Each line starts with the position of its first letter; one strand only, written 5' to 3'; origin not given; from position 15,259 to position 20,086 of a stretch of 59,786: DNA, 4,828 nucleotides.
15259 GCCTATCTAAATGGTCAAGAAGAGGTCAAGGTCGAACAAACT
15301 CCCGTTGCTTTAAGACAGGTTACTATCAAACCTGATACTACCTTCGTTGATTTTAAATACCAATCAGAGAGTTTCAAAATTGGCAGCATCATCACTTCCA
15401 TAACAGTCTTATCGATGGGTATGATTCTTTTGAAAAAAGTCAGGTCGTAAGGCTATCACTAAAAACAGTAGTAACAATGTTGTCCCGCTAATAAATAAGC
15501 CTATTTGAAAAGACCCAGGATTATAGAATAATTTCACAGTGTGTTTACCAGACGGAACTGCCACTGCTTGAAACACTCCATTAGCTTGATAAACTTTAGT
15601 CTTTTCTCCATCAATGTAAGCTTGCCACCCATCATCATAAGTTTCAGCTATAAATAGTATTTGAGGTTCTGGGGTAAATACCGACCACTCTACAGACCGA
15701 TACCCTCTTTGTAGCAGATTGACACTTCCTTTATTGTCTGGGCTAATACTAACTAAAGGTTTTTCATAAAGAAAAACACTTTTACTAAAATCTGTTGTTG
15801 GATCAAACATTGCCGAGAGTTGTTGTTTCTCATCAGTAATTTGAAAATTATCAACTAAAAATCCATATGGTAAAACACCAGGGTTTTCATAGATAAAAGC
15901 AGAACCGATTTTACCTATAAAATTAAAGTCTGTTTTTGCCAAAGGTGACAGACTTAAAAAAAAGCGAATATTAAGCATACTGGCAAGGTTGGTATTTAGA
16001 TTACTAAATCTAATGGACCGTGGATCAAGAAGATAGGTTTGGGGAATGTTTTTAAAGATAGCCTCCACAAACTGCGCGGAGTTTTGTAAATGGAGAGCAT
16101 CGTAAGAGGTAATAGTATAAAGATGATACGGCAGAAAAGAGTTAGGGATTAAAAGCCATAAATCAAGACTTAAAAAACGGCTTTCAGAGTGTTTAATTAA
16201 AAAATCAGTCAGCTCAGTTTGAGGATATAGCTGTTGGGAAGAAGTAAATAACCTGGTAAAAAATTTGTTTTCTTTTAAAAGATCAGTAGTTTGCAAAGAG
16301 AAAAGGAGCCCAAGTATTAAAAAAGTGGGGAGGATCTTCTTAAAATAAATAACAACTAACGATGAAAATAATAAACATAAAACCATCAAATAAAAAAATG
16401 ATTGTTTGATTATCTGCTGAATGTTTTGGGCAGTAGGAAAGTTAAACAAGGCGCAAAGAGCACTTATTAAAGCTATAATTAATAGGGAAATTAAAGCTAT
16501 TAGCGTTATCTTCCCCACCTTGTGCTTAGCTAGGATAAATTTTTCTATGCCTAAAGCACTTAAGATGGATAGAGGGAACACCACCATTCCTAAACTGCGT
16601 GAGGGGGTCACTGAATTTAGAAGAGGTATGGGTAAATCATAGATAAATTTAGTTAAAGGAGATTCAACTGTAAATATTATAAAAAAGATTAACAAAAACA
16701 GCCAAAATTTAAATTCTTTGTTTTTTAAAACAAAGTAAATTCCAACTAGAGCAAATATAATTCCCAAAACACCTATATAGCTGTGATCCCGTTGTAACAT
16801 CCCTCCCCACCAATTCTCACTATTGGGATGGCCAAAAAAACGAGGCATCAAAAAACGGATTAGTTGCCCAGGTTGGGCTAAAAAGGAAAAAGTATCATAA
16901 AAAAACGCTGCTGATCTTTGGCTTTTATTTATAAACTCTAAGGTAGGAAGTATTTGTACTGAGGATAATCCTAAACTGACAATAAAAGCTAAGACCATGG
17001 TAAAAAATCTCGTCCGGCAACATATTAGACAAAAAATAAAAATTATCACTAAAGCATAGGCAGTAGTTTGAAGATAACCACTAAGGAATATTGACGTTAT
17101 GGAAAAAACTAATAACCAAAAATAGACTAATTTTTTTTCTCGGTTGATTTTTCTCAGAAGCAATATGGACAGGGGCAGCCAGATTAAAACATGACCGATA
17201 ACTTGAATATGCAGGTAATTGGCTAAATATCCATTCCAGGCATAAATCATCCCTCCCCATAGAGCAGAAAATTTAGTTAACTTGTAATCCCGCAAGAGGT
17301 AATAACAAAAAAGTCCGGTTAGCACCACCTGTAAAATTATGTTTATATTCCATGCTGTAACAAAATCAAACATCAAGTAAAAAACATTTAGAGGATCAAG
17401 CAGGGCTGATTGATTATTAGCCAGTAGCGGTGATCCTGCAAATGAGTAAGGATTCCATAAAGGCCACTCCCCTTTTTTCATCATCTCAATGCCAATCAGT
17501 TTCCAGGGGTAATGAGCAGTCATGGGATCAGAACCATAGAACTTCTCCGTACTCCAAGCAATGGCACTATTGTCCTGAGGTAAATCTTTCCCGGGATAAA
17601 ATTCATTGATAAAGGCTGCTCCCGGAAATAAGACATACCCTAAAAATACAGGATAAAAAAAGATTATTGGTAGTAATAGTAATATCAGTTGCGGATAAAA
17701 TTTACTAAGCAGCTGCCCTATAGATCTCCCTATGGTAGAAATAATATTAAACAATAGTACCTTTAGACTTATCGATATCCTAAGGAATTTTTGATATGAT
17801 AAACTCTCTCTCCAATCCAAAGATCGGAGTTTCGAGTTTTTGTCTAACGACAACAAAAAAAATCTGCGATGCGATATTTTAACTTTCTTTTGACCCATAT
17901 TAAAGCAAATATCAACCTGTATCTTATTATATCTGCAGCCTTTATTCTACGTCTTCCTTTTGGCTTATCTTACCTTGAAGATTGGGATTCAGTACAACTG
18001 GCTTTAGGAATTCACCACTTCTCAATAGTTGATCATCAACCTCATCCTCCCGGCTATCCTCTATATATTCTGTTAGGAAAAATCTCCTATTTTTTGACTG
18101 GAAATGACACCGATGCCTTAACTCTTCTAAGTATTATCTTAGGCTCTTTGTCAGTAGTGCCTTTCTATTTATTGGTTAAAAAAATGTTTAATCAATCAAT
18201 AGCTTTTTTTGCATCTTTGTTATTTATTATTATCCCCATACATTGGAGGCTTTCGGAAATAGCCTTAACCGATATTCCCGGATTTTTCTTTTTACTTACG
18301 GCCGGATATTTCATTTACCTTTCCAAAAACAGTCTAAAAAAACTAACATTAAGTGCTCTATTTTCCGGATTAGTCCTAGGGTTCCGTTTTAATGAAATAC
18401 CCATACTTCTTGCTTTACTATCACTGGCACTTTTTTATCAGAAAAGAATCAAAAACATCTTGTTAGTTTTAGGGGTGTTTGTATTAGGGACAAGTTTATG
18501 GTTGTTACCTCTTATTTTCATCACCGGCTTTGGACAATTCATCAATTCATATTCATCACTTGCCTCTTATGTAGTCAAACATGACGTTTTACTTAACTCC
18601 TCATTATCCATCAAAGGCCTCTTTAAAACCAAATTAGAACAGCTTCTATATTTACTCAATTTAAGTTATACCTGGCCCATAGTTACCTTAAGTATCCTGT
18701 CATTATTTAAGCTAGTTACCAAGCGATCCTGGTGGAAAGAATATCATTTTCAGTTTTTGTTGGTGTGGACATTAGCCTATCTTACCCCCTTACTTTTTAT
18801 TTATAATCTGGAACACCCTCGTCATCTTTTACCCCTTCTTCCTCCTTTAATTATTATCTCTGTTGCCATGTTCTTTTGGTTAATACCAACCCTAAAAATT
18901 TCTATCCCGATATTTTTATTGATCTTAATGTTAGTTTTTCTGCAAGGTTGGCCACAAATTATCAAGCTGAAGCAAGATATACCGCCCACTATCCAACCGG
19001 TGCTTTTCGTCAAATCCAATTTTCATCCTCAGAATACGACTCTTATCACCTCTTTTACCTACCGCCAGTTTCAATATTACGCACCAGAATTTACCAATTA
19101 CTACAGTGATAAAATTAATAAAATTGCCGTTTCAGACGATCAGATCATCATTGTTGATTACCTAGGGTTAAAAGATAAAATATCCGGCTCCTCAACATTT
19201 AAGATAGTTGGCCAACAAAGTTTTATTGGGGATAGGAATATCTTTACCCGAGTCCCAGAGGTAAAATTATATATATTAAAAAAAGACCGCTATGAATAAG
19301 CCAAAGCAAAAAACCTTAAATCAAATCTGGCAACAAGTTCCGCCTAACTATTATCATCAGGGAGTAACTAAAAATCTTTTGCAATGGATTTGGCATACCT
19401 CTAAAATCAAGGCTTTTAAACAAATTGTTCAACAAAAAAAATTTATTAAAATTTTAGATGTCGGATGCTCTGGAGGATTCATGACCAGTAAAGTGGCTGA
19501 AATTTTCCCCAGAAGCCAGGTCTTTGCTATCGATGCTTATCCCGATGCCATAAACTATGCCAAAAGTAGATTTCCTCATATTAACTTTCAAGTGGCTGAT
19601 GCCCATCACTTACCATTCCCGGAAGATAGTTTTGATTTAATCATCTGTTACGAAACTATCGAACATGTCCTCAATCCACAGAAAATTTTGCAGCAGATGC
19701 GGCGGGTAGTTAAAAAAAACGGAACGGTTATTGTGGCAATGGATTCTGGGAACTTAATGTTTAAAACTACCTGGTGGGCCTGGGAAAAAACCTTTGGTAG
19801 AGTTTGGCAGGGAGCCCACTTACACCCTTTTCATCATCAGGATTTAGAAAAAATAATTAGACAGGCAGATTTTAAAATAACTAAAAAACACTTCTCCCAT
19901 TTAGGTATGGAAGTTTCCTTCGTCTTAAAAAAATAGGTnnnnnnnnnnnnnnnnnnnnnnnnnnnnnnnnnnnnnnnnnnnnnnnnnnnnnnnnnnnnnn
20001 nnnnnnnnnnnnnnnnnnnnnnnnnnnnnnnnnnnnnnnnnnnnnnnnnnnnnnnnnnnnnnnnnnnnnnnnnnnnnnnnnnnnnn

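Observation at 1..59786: Extreme concentration of GT-C-type membrane glycosyltransferases: about 20 genes from at least six families, roughly 60% of the window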

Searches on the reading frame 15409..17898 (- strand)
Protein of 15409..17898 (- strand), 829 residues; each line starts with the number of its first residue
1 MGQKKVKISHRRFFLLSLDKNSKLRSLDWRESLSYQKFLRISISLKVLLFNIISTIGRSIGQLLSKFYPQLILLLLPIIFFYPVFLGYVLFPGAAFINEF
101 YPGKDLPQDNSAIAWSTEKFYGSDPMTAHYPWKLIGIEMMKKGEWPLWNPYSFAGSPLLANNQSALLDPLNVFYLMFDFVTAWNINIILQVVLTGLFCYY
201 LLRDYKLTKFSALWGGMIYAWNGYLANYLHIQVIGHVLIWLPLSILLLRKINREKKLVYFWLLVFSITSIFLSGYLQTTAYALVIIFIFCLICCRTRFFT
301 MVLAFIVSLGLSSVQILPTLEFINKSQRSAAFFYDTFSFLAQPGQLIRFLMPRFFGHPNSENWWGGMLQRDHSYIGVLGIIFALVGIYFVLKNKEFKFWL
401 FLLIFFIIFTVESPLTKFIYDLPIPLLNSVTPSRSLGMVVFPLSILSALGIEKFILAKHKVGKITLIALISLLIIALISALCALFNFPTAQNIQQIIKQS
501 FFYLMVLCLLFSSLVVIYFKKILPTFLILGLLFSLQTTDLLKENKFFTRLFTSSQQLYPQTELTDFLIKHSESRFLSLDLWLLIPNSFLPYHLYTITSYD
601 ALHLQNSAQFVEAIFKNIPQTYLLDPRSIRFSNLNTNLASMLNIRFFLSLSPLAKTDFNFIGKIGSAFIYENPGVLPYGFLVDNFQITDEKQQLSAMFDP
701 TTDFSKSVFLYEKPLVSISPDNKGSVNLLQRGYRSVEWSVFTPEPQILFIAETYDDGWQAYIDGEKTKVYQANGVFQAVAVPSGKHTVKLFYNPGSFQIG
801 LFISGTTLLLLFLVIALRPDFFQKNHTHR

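Call 4: search_protein_families(library=pfam, max_evalue=0.01, proteins=[window:15409-17898:-])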
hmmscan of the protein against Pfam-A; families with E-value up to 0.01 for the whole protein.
window:15409-17898:- (829 aa): 1 family
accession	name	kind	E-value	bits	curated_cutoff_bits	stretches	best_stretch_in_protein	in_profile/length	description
PF09586.16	YfhO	-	1.8e-31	109.8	28.5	2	166-696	72-607/835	Bacterial membrane protein YfhO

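Call 92: search_solved_structures(query=window:15409-17898:-, max_evalue=1)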
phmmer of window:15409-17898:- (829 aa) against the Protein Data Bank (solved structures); distinct sequences matched with E-value up to 1: 1.
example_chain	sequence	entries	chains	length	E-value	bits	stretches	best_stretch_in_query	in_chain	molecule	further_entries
5t42_A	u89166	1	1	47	0.14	13.8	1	359-392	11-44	Envelope glycoprotein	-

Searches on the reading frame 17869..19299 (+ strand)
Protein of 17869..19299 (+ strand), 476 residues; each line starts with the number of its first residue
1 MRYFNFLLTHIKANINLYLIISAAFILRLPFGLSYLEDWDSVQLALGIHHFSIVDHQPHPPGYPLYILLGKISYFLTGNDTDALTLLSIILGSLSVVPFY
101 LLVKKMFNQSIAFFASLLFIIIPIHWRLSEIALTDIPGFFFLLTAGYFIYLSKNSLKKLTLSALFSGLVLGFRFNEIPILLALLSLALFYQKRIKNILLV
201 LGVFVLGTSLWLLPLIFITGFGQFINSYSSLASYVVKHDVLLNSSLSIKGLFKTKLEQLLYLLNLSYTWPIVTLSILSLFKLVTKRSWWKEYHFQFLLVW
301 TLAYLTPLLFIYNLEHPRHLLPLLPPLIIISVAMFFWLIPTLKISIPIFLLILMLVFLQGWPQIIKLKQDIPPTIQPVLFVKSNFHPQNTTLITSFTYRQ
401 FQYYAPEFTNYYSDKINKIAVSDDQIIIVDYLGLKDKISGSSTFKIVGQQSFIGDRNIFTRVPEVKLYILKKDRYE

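Call 4: search_protein_families(library=pfam, max_evalue=0.01, proteins=[window:17869-19299:+])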
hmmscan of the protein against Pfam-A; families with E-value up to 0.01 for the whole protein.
window:17869-19299:+ (476 aa): 3 families
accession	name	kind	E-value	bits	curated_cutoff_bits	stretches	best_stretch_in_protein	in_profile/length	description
PF13231.12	PMT_2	-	2.2e-11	44.7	26.1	1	59-206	2-149/160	Dolichyl-phosphate-mannose-protein mannosyltransferase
PF11028.14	TMEM260-like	-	2e-06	28.2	24.2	1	58-110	15-70/179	Protein O-mannosyl-transferase TMEM260-like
PF02366.24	PMT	-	1.4e-05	25.2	22.7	1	79-171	80-172/245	Dolichyl-phosphate-mannose-protein mannosyltransferase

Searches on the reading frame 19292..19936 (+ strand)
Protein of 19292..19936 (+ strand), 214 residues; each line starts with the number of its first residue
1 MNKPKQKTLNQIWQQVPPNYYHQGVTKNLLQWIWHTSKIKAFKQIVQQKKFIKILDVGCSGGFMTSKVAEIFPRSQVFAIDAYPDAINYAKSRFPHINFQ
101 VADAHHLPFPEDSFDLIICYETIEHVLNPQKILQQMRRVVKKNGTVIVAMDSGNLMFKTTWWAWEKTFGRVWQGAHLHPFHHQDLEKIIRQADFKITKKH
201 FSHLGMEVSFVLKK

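Call 6: search_protein_families(library=pfam, max_evalue=0.01, proteins=[window:19292-19936:+])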
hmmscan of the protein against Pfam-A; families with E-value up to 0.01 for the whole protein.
window:19292-19936:+ (214 aa): 16 families
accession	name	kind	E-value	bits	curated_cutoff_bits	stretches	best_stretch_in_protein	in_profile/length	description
PF08241.18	Methyltransf_11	-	2.6e-24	86.1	21.2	1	55-148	1-95/95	Methyltransferase domain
PF13847.12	Methyltransf_31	-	3.3e-23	82.4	27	1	52-152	5-113/145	Methyltransferase domain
PF13649.12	Methyltransf_25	-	6.9e-23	81.6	27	1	54-144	1-97/97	Methyltransferase domain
PF13489.12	Methyltransf_23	-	5.6e-21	75.4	27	1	48-198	20-163/164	Methyltransferase domain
PF08242.18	Methyltransf_12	-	9.6e-16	58.7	30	1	55-145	1-97/98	Methyltransferase domain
PF01209.24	Ubie_methyltran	-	2.5e-11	43.8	20.1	1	5-153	5-156/233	ubiE/COQ5 methyltransferase family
PF05219.18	DREV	-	3.8e-08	33.2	26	1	46-150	90-188/265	DREV methyltransferase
PF07021.18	MetW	-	6.5e-07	29.6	21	1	52-150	15-109/193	Methionine biosynthesis protein MetW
PF00891.24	Methyltransf_2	-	9.6e-06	25.5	22.3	1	34-149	47-165/210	O-methyltransferase domain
PF05175.20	MTS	-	1.1e-05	25.6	23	1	45-150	26-140/170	Methyltransferase small domain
PF05401.17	NodS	-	1.6e-05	25.2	24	1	47-141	40-134/201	Nodulation protein S (NodS)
PF03141.22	Methyltransf_29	-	1.7e-05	24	23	1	41-149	108-218/506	Putative S-adenosyl-L-methionine-dependent methyltransferase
PF07317.18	PilZN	-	0.00039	20.7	23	0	127-167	4-44/107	Flagellar regulator YcgR, PilZN domain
PF02390.23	Methyltransf_4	-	0.00039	20.4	24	0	54-93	5-44/173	Putative methyltransferase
PF05148.21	Methyltransf_8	-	0.00047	20.5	27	1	19-149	42-157/219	Hypothetical methyltransferase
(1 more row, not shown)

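Call 70: search_protein_families(library=ncbifam, max_evalue=0.000001, proteins=[window:19292-19936:+])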
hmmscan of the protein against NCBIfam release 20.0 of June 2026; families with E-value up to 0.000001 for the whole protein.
window:19292-19936:+ (214 aa): 27 families (the best 25 are shown)
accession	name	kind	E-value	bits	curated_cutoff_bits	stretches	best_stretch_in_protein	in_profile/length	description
TIGR02072.1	BioC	equivalog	3.8e-20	72.7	184.95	1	45-191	26-169/244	malonyl-ACP O-methyltransferase BioC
TIGR01983.1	UbiG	equivalog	8.2e-19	67.8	102.95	1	30-198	30-204/228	bifunctional 2-polyprenyl-6-hydroxyphenol methylase/3-demethylubiquinol 3-O-methyltransferase UbiG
NF008300.0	PRK11088.1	equivalog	4.8e-17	62.3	303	1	44-189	79-220/272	23S rRNA (guanine(745)-N(1))-methyltransferase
NF001244.0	PRK00216.1-5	equivalog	9.8e-15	54.5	216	1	3-148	4-153/236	bifunctional demethylmenaquinone methyltransferase/2-methoxy-6-polyprenyl-1,4-benzoquinol methylase UbiE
TIGR01934.1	MenG_MenH_UbiE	subfamily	1.3e-14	54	158.35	1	40-148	29-141/223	ubiquinone/menaquinone biosynthesis methyltransferase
NF047649.1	MTase_UXPK_star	exception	2.5e-14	53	460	1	54-149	81-182/283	methyltransferase/UXPK-star double selenoprotein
TIGR04345.1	ovoA_Cterm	equivalog_domain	6.1e-13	48.9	170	1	96-151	117-172/242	putative 4-mercaptohistidine N1-methyltransferase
NF045667.1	MTase_DVU1556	equivalog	9.4e-13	48.1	155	1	49-149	21-120/213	DVU_1556 family methyltransferase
NF002463.0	PRK01683.1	equivalog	4.6e-12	46.1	297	1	46-151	27-131/258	trans-aconitate 2-methyltransferase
NF007610.0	PRK10258.1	equivalog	9.8e-11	41.5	342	1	41-148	33-138/251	malonyl-ACP O-methyltransferase BioC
NF001241.0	PRK00216.1-2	equivalog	1.9e-10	40.8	327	1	40-152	41-151/231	demethylmenaquinone methyltransferase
NF045825.1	FAmtase_mtf2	equivalog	2.1e-10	40.3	400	1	53-149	61-159/248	fatty-acid O-methyltransferase Mtf2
TIGR02021.1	BchM-ChlM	equivalog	2.3e-10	40.3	158.9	1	39-201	42-205/218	magnesium protoporphyrin IX methyltransferase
NF045823.1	PthPhpthDimycoMt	equivalog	6.4e-10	38.6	300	1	53-168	69-182/256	phthiotriol/phenolphthiotriol dimycocerosates methyltransferase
NF041536.1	ArsM_DUF2284_UU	exception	7.4e-10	37.7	575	1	52-149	78-181/459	arsenite methyltransferase/DUF2284 domain selenoprotein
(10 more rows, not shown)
